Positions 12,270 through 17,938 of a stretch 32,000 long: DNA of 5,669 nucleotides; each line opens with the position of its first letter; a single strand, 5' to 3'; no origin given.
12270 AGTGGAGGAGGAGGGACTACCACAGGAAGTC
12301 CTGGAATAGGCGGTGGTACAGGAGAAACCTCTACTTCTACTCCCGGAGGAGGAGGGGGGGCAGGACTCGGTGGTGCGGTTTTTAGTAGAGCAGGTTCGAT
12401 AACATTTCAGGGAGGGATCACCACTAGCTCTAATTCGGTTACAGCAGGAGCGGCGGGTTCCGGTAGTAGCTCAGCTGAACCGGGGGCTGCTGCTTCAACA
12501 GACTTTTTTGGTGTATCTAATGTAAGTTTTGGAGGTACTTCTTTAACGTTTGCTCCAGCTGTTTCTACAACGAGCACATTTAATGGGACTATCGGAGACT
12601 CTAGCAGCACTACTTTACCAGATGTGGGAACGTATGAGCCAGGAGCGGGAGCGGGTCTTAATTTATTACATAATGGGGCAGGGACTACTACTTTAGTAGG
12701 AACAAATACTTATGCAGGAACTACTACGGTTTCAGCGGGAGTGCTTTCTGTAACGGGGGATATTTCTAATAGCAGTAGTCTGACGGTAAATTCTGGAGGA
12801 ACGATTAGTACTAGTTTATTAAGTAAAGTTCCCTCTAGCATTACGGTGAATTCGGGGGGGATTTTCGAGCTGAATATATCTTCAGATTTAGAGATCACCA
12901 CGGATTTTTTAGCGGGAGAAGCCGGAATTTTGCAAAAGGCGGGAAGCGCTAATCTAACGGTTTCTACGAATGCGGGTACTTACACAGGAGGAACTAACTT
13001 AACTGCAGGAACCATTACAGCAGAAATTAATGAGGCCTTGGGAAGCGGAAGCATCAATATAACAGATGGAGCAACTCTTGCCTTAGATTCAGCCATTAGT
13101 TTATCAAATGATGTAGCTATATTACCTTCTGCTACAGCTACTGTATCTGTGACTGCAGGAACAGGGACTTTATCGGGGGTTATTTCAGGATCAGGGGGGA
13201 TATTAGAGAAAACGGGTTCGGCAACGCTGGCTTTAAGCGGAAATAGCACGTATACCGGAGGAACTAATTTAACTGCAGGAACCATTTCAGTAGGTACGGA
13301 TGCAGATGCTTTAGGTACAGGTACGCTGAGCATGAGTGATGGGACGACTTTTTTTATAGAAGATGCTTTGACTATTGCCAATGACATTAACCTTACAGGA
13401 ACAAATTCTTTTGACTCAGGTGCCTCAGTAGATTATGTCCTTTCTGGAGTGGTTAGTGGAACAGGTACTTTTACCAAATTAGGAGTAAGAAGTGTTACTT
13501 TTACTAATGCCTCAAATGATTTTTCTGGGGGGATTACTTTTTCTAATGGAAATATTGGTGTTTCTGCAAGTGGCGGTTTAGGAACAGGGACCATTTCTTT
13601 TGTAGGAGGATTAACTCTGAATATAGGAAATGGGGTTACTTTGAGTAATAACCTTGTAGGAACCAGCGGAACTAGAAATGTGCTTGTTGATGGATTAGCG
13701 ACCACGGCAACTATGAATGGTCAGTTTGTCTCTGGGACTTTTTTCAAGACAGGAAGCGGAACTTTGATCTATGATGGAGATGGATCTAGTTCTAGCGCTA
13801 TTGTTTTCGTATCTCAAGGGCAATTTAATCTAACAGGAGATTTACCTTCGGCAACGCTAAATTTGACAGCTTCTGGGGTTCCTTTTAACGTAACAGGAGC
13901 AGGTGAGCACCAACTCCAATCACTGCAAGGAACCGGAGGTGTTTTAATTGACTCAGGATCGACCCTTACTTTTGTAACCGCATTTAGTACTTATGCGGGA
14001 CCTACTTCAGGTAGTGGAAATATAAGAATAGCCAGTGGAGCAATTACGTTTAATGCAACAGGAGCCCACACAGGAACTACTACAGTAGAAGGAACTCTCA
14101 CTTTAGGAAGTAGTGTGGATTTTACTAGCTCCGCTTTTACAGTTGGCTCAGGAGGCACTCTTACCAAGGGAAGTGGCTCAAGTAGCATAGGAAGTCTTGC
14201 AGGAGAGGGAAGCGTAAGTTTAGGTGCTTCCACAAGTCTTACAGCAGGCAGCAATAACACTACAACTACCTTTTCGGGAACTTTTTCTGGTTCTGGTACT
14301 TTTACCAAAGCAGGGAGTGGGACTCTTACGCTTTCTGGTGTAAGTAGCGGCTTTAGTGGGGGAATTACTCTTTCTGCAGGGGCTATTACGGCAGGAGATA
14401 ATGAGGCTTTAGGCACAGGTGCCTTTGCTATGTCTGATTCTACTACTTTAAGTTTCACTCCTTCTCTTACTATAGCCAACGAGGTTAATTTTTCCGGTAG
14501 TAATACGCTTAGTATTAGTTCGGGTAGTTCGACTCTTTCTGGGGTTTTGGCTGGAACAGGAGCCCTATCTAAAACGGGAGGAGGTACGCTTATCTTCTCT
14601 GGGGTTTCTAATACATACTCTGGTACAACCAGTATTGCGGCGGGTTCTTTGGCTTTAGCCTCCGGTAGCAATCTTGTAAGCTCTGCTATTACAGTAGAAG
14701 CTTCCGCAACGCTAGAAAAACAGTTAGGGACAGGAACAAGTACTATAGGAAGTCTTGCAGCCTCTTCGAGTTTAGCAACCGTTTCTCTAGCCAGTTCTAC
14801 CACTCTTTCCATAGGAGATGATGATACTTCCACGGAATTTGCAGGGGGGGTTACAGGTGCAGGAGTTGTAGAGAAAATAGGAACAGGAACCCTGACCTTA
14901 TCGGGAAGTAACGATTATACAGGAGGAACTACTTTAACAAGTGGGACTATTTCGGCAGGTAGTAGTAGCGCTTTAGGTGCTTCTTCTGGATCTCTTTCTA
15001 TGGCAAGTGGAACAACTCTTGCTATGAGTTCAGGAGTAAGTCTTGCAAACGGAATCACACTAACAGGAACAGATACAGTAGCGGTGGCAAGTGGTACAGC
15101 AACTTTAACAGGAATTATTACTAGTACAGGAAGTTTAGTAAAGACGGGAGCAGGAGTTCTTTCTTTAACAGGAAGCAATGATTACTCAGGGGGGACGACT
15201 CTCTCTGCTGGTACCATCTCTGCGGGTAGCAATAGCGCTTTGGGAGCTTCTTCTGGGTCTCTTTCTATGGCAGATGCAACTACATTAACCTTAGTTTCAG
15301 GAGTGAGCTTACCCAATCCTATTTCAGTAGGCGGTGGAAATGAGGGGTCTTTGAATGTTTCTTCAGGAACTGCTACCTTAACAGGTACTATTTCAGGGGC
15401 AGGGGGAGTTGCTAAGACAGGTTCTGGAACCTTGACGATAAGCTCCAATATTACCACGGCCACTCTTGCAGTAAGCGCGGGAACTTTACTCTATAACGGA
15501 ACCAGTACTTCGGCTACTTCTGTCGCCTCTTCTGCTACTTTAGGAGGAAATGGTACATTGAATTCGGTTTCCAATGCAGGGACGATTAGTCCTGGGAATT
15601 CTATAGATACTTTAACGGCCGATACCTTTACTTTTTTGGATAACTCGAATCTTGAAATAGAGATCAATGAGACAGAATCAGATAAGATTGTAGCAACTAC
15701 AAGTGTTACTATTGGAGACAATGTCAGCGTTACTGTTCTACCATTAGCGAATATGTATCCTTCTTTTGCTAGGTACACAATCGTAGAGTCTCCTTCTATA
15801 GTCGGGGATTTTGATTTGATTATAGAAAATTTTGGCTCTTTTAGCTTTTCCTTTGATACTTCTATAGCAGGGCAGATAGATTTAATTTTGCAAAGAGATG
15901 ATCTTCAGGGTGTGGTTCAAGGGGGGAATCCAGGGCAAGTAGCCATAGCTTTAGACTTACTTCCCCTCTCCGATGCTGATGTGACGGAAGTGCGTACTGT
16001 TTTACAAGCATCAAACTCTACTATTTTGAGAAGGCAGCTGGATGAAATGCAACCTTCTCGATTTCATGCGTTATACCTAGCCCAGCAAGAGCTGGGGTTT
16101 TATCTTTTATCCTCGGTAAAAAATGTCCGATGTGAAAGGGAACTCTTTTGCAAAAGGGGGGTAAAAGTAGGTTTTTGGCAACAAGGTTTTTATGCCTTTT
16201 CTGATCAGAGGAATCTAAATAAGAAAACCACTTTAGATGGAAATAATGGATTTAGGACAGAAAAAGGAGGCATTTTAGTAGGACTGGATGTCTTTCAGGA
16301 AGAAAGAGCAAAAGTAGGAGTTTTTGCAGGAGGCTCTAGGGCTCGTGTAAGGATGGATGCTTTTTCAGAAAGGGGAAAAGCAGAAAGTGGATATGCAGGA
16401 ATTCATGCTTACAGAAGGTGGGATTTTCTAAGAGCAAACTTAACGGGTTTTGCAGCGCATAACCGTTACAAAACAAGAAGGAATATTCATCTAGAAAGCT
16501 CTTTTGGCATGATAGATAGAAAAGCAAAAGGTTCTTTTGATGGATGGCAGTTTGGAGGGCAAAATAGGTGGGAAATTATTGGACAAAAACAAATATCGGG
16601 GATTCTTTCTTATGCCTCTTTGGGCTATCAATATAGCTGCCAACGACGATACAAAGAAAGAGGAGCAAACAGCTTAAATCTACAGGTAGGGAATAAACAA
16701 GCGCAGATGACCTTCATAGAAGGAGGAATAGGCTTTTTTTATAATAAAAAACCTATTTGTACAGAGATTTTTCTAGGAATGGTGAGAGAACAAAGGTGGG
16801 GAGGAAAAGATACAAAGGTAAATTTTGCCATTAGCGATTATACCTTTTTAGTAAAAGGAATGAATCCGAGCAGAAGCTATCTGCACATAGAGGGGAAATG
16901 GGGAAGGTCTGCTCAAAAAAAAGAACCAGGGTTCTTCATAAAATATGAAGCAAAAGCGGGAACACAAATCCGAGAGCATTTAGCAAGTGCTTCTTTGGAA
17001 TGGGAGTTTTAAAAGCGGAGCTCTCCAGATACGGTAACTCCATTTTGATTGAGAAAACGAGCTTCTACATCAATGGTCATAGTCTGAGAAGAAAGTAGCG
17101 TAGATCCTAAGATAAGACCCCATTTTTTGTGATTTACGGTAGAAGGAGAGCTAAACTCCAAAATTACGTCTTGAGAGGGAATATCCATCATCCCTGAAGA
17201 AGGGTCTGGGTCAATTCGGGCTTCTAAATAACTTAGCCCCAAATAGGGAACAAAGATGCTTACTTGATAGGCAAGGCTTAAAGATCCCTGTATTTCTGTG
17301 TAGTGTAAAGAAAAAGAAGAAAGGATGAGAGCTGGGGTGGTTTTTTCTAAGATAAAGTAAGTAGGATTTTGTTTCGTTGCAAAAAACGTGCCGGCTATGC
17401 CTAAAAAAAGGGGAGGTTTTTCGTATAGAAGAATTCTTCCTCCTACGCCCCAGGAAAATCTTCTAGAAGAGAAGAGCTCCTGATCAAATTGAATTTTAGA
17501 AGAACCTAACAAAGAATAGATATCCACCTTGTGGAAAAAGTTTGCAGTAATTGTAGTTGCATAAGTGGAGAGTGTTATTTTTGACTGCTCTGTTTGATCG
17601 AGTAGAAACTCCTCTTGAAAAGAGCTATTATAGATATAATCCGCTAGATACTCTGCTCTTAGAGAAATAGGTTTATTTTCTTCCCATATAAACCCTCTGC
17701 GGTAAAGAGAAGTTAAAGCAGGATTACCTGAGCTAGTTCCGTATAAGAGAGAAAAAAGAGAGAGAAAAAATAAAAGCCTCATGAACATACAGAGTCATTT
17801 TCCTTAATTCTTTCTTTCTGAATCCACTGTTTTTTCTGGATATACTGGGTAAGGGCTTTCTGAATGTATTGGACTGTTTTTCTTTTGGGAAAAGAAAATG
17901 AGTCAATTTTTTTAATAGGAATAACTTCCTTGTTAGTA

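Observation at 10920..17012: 2030-aa chimeric autotransporter combining Pmp-like, hyper-Gly, PATR and beta-barrel modules next to the rRNA operon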

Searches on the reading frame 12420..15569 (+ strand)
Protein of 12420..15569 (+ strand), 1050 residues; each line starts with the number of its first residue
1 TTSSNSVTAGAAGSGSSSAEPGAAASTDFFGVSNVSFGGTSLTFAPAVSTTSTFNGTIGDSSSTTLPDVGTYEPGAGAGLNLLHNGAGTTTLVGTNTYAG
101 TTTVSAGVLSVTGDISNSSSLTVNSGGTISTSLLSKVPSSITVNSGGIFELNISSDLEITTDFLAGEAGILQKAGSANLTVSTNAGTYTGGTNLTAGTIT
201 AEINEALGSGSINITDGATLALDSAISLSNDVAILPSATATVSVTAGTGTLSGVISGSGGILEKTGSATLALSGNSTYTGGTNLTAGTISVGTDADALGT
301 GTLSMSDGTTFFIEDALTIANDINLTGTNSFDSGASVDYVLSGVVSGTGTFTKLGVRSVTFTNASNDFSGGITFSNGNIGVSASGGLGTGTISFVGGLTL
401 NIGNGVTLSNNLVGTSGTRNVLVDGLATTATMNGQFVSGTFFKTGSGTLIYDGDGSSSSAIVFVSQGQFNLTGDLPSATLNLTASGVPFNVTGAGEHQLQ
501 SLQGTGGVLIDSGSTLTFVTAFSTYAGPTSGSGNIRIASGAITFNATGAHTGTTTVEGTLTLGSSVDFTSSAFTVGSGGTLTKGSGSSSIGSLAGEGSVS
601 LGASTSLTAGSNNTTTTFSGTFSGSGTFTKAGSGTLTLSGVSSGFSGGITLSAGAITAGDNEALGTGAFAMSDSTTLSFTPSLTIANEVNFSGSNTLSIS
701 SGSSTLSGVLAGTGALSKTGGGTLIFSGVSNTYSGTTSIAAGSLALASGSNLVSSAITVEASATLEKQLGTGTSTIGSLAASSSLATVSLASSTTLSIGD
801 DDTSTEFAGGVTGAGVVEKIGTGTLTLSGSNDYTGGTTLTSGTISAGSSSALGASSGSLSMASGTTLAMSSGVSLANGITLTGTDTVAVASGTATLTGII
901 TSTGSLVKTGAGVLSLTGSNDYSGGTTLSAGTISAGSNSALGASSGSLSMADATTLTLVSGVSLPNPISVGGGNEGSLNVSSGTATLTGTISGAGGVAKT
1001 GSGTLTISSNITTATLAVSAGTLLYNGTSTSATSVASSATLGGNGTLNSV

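Call 8: search_protein_families(library=pfam, proteins=[window:12420-15569:+], max_evalue=10)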
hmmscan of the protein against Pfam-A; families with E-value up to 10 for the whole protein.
window:12420-15569:+ (1050 aa): 1 family
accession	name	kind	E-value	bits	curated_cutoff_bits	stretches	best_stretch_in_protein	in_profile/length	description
PF12951.13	PATR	-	1.3e-35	121.5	27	9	906-934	1-29/30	Passenger-associated-transport-repeat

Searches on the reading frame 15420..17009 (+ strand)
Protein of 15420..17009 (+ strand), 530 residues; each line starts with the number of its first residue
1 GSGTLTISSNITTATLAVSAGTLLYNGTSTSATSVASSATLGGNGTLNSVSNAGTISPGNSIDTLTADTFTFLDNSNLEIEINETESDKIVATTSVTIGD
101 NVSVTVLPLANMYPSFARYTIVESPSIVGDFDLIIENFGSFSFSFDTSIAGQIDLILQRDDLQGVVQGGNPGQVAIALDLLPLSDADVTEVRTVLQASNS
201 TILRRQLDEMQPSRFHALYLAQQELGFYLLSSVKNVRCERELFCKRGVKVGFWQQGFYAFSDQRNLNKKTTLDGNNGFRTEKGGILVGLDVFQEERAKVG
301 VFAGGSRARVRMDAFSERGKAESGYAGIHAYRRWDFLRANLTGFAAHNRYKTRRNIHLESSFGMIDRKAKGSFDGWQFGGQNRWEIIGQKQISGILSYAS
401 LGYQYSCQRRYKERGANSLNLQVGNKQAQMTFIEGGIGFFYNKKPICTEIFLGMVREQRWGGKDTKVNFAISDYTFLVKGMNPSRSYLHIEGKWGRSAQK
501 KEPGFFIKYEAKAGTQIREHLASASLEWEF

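Call 8: search_protein_families(library=pfam, proteins=[window:15420-17009:+], max_evalue=10)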
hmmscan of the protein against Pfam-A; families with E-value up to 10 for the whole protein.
window:15420-17009:+ (530 aa): 1 family
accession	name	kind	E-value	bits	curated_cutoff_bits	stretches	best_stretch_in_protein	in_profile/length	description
PF03797.25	Autotransporter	-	1.8e-20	74.2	26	1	253-489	2-235/255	Autotransporter beta-domain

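Call 9: search_solved_structures(query=window:15420-17009:+, max_evalue=1)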
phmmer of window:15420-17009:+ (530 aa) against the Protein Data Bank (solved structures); distinct sequences matched with E-value up to 1: 6.
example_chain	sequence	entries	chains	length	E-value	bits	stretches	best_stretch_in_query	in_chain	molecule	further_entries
4s0v_A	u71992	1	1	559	0.11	14.3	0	205-272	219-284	Human Orexin receptor type 2 fusion protein to P. abysii Glycogen Synthase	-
5wqc_A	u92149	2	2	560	0.11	14.3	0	205-272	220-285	Orexin receptor type 2,GlgA glycogen synthase,Orexin receptor type 2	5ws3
3jb4_B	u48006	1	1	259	0.52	12.1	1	58-117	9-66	VP0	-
6tpg_A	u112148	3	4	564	0.58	12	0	208-272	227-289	Orexin receptor type 2,GlgA glycogen synthase,Hypocretin receptor-2 | Orexin receptor type 2,GlgA glycogen synthase,Orexin receptor type 2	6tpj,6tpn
4zj8_A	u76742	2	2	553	0.74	11.6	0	203-272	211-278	human OX1R fusion protein to P.abysii glycogen synthase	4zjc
6v9s_A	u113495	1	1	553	0.74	11.6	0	203-272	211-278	Orexin receptor type 1,GlgA glycogen synthase chimera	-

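Call 13: search_protein_families(library=ncbifam, proteins=[window:15420-17009:+], max_evalue=10)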
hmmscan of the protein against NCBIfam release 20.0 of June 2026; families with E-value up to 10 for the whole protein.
window:15420-17009:+ (530 aa): 1 family
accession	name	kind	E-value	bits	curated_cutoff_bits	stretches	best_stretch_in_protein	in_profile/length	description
NF051851.1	AtpSerPepEprS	equivalog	1.4e-24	86.2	1700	1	1-530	456-988/988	autotransporter serine peptidase EprS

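Call 61: predict_structure(alignment_id=A2)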
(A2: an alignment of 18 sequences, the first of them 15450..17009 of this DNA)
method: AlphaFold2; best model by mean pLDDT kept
length: 520 residues; sequences in the alignment: 18
mean_pLDDT: 89.3   pTM: 0.81
mean pLDDT of the five models: 89.3, 87.5, 87.5, 87.3, 86.9
residues with pLDDT >= 90: 368; 70-90: 115; 50-70: 25; < 50: 12
segments of 3 or more residues with pLDDT < 50: 1-3, 231-234, 258-262
pLDDT, mean of each block of 10 residues (from residue 1): 72 91 95 94 89 92 96 94 97 93 92 96 84 93 94 90 94 91 92 91 90 91 63 62 93 66 66 94 83 95 79 96 88 96 93 93 96 87 89 96 96 95 94 85 94 93 92 91 85 88 91 89
secondary structure, 60 per line:
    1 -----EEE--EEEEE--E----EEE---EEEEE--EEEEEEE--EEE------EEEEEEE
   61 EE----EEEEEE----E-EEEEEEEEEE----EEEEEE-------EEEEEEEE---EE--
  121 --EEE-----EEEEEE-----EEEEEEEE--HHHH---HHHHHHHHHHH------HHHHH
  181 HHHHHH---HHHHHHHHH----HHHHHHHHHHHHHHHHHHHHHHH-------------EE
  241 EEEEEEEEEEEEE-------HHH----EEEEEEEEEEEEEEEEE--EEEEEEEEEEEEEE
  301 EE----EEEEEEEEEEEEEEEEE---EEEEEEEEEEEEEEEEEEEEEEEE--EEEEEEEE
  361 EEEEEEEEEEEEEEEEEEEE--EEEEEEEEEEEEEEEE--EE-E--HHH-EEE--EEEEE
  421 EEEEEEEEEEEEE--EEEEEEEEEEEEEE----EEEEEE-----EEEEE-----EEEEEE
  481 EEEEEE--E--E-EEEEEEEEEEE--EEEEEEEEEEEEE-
elements in order: E6-8 E11-15 E23-25 E29-33 E36-42 E45-47 E54-62 E67-72 E79-88 E93-98 E106-113 E123-125 E131-136 E142-149 H152-155 H159-169 H176-186 H190-198 H203-225 E239-253 E268-284 E287-302 E307-323 E327-350 E353-380 E383-398 E411-413 E416-433 E436-449 E454-459 E465-469 E475-486 E494-504 E507-519
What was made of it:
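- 15504..15896 (+): C-terminal end of the beta-helix, a junction or autochaperone-like region, aa 1529-1659. AF2 model of aa 1511-2030 has strands at 1516-1659 with pLDDT about 90 (call 61).
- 15903..16124 (+): Helical linker, aa 1662-1735, including one long helix (aa 1713-1735) just before the barrel. AF2 and DSSP (call 61).
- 16164..17009 (+): Autotransporter beta-barrel translocator, aa 1749-2030, ending in Phe. AF2 pLDDT is 89 (call 61).
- On Type Va (classical) autotransporter: The AF2 model has helices at aa 1662-1735, the last one (1713-1735) directly preceding the first barrel strand (call 61).
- The AF2 model of aa 1511-2030 has pLDDT 89.3 and shows the beta-helix end, a helical linker and the barrel (call 61).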

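Call 63: fold_search(model_id=the predicted structure, library=pdb)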
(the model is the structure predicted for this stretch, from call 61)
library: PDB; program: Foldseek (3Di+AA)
matches with E <= 10: 1272; with E <= 0.001: 480
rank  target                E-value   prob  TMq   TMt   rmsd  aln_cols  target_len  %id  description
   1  3kvn_X                6.3e-27  1.00  0.53  0.45   3.8       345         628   15  Crystal structure of the full-length autotransporter EstA from Pseudomonas aeruginosa (released 2010-01-26)
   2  3kvn_A                1.2e-26  1.00  0.53  0.45   3.9       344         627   15  Crystal structure of the full-length autotransporter EstA from Pseudomonas aeruginosa (released 2010-01-26)
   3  9oqa                  9.3e-26  1.00  0.51  0.43   4.9       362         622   13  Cryo-EM structure of AaaA, a Pseudomonas Aeruginosa autotransporter (released 2025-08-13)
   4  1uyo                  6.8e-21  1.00  0.45  0.80   5.8       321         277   12  Translocator domain of autotransporter NalP from Neisseria meningitidis (released 2004-03-19)
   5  1uyn                  4.9e-20  1.00  0.46  0.83   5.5       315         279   13  Translocator domain of autotransporter NalP from Neisseria meningitidis (released 2004-03-18)
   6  2qom_A                9.7e-18  1.00  0.40  0.73   6.6       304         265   14  The crystal structure of the E.coli EspP autotransporter Beta-domain. (released 2007-11-13)
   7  2qom_B                2.2e-17  1.00  0.41  0.75   6.3       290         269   14  The crystal structure of the E.coli EspP autotransporter Beta-domain. (released 2007-11-13)
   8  3slt                  3.1e-17  1.00  0.40  0.65   7.6       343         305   13  Pre-cleavage Structure of the Autotransporter EspP - N1023S Mutant (released 2011-11-16)
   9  3slo                  2.4e-16  1.00  0.40  0.64   7.7       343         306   14  Pre-cleavage Structure of the Autotransporter EspP - N1023D mutant (released 2011-11-16)
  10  8bo2_P                6.5e-16  1.00  0.40  0.65   6.8       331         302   13  BAM-EspP complex structure with BamA-S425C/EspP-S1299C mutations in nanodisc (released 2023-04-26)
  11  4mee                  1.6e-15  1.00  0.34  0.53   9.0       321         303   12  Crystal structure of the transport unit of the autotransporter AIDA-I from Escherichia coli (released 2014-06-04)
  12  3slj                  2.7e-15  1.00  0.41  0.66   7.4       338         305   13  Pre-cleavage Structure of the Autotransporter EspP - N1023A mutant (released 2011-11-16)
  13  3qq2_B                9.6e-15  1.00  0.38  0.72   5.0       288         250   14  Crystal Structure of the Beta Domain of the Bordetella Autotransporter Brka (released 2011-04-13)
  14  3qq2_A                1.0e-14  1.00  0.37  0.72   4.6       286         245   14  Crystal Structure of the Beta Domain of the Bordetella Autotransporter Brka (released 2011-04-13)
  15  3aeh_A                1.1e-14  1.00  0.37  0.66   8.3       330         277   12  Integral membrane domain of autotransporter Hbp (released 2010-07-07)
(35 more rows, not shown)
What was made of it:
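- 16164..17009 (+): Foldseek matches EstA at 6e-27, AaaA at 9e-26, NalP at 7e-21 (TMt 0.80-0.83), and also EspP, AIDA-I, BrkA and Hbp (call 63).
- On Type Va (classical) autotransporter: The AF2 model (pLDDT 89) matches EstA, AaaA, NalP, EspP, AIDA-I, BrkA and Hbp, with E from 6e-27 to 1e-14 (calls 61, 63).
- Foldseek top hits are all autotransporter translocators: EstA 6e-27, AaaA, NalP (TMt 0.8), EspP, AIDA-I, BrkA, Hbp (call 63).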

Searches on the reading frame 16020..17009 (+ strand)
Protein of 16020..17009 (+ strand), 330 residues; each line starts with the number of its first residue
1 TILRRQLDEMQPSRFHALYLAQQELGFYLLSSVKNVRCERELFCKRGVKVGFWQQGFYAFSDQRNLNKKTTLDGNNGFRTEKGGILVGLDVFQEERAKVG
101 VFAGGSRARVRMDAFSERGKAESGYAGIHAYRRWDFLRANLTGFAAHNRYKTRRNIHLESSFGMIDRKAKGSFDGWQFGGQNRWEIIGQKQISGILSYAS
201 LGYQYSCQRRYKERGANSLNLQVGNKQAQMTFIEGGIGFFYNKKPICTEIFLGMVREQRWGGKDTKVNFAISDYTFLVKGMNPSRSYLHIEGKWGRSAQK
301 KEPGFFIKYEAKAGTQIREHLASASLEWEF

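Call 8: search_protein_families(library=pfam, proteins=[window:16020-17009:+], max_evalue=10)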
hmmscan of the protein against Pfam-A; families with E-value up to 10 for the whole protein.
window:16020-17009:+ (330 aa): 1 family
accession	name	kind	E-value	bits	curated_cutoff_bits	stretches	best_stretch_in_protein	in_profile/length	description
PF03797.25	Autotransporter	-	3.7e-21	76.5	26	1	53-290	2-236/255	Autotransporter beta-domain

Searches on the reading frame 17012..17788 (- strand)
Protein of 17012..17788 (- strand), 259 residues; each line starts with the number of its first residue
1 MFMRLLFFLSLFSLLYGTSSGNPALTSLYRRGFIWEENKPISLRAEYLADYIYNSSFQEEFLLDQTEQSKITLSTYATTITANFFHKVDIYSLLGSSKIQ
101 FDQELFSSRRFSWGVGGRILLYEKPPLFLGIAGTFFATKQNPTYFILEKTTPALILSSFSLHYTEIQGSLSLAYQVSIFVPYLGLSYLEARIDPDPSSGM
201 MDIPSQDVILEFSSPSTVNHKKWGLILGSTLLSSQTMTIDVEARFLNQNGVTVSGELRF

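Call 20: search_protein_families(library=ncbifam, proteins=[window:17012-17788:-], max_evalue=0.00001)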
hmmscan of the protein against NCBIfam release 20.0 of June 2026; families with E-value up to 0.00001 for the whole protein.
window:17012-17788:- (259 aa): 0 families

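Call 50: search_protein_families(library=pfam, proteins=[window:17012-17788:-], max_evalue=0.001)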
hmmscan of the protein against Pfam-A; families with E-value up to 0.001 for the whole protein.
window:17012-17788:- (259 aa): 1 family
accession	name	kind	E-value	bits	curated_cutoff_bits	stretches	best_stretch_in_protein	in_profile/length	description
PF01308.23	Chlam_OMP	-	1.2e-08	34.5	20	0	157-195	266-304/397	Chlamydia major outer membrane protein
